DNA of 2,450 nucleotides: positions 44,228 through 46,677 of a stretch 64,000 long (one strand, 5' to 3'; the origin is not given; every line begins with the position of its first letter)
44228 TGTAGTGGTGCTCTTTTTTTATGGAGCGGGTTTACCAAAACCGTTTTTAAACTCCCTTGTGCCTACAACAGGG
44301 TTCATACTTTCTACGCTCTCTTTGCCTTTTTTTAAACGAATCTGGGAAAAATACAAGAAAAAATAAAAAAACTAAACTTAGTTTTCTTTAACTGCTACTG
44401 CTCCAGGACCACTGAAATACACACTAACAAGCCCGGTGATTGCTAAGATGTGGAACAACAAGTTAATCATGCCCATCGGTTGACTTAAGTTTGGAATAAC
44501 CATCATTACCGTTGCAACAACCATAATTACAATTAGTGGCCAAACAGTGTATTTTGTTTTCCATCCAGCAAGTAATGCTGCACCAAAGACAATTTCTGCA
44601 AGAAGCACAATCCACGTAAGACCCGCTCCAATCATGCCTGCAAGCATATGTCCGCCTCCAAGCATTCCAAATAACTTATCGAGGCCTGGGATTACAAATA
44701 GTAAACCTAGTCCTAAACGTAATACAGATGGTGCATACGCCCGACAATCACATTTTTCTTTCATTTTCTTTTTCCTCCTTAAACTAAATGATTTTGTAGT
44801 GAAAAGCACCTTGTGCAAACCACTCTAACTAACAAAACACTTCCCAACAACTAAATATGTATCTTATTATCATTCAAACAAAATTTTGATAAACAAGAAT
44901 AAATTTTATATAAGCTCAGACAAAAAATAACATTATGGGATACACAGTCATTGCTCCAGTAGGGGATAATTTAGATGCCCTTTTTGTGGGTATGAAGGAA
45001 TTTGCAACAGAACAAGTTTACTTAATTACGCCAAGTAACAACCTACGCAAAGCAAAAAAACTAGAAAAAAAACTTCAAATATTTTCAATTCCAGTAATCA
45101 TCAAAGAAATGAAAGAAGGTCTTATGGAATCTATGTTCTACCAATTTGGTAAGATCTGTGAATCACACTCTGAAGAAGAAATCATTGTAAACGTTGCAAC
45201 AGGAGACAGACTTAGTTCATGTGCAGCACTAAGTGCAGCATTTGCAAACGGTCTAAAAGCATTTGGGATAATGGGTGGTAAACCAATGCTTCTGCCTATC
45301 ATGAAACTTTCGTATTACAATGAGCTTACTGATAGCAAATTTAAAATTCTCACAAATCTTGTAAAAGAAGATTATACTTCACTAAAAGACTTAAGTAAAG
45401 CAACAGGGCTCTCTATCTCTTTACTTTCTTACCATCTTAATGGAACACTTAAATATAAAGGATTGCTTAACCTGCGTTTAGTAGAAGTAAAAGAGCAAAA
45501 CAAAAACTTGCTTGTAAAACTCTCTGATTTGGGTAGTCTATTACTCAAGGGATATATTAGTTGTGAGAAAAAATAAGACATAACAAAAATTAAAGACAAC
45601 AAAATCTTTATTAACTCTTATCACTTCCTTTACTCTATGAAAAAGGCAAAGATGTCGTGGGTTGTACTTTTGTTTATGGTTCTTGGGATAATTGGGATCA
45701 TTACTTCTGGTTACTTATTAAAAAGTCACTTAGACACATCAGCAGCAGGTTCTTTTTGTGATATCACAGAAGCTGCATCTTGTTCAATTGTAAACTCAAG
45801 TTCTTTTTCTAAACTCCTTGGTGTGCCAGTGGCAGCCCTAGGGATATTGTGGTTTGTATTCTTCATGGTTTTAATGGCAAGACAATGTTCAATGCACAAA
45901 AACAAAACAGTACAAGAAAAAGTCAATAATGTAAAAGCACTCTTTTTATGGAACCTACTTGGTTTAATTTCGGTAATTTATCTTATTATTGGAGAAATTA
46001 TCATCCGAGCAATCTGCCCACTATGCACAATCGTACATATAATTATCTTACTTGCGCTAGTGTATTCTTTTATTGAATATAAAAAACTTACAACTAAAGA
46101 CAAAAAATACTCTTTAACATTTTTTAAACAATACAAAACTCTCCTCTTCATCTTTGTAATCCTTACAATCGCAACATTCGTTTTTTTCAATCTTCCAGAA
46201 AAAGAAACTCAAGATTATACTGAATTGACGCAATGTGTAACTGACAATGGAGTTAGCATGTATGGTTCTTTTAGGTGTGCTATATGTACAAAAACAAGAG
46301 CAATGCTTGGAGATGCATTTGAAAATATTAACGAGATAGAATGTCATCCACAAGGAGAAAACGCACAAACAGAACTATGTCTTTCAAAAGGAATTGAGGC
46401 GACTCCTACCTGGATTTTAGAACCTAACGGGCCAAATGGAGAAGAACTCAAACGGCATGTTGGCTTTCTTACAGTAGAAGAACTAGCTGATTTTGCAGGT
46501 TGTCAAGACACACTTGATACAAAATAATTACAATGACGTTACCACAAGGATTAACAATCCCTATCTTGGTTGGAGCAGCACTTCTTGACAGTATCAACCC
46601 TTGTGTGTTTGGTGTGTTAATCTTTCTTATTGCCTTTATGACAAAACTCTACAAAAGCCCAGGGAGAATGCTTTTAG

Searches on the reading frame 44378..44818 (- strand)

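Call 3: search_protein_families(library=pfam, proteins=[window:44378-44818:-], max_evalue=0.01)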
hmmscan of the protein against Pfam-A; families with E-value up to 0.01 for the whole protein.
window:44378-44818:- (146 aa): 2 families
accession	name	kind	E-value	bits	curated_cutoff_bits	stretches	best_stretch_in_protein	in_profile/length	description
PF07681.17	DoxX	-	1.8e-09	38.6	23.6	1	31-106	3-83/85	DoxX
PF07291.16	MauE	-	8.3e-06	26.6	27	1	28-108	3-89/128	Methylamine utilisation protein MauE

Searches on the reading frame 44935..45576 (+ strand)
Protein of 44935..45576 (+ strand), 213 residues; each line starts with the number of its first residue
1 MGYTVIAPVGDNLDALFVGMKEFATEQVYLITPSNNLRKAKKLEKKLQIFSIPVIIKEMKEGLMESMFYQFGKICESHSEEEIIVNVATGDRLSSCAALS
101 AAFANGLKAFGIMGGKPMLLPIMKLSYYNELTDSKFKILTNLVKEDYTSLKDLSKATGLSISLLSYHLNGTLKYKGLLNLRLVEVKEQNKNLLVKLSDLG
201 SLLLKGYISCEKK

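Call 3: search_protein_families(library=pfam, proteins=[window:44935-45576:+], max_evalue=0.01)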
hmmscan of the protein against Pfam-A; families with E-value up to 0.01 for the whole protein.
window:44935-45576:+ (213 aa): 3 families
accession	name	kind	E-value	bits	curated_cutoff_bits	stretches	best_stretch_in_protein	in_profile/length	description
PF19810.5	HFX_2341_N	-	2.4e-09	38.1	30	1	6-110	4-113/120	HFX_2341-like, N-terminal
PF13412.12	HTH_24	-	1.9e-05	24.6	21.9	1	132-169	2-39/48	Winged helix-turn-helix DNA-binding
PF01022.26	HTH_5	-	0.0092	16.3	22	0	137-169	6-37/47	Bacterial regulatory protein, arsR family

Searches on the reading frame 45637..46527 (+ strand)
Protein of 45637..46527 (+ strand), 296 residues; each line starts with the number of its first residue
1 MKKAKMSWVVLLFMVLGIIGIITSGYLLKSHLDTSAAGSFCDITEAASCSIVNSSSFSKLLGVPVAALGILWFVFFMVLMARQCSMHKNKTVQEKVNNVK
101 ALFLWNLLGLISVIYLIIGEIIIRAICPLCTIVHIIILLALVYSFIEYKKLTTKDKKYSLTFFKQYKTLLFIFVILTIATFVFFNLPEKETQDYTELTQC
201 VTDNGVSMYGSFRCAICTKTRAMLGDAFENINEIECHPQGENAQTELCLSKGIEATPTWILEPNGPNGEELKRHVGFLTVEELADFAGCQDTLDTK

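Call 3: search_protein_families(library=pfam, proteins=[window:45637-46527:+], max_evalue=0.01)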
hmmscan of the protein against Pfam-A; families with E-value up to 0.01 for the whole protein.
window:45637-46527:+ (296 aa): 1 family
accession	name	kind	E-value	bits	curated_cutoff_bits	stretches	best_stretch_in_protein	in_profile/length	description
PF07884.19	VKOR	-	2.2e-19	70.4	27.5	1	12-144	2-133/134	Vitamin K epoxide reductase family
